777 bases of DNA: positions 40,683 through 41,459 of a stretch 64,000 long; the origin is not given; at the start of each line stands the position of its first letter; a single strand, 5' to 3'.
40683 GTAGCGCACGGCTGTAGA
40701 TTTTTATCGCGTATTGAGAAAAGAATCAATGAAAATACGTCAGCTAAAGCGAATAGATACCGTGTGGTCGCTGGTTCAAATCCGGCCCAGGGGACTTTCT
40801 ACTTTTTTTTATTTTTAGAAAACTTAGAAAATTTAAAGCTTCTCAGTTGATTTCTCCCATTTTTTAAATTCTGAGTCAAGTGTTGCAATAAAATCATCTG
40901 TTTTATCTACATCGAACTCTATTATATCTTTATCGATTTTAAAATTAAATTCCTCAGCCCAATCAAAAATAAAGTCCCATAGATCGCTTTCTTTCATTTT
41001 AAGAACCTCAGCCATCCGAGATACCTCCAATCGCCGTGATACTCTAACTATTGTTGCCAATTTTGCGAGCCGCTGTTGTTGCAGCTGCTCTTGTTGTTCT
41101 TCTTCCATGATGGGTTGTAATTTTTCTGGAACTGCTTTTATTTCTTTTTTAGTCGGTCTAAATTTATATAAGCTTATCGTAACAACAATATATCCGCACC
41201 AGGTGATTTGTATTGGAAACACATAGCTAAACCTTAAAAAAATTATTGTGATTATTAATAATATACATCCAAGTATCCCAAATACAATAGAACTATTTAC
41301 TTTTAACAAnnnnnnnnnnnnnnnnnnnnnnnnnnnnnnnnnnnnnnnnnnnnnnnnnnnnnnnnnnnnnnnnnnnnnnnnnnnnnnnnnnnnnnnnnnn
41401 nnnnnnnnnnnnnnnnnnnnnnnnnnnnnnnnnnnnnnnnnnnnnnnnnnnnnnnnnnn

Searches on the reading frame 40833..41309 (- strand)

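Call 10: search_protein_families(library=pfam, proteins=[window:40833-41309:-], max_evalue=0.001)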
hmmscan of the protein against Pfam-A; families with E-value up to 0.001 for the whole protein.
window:40833-41309:- (158 aa): 0 families

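Call 85: search_protein_families(library=pfam, proteins=[window:40833-41309:-], max_evalue=1)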
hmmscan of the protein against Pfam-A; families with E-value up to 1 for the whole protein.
window:40833-41309:- (158 aa): 2 families
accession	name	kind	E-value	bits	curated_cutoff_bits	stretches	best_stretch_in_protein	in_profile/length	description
PF01371.25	Trp_repressor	-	0.0024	18.3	27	1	53-100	28-79/88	Trp repressor protein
PF22822.1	MrpR_N_CB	-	0.23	12.6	27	1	109-150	20-61/79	MrpR, N-terminal core-binding domain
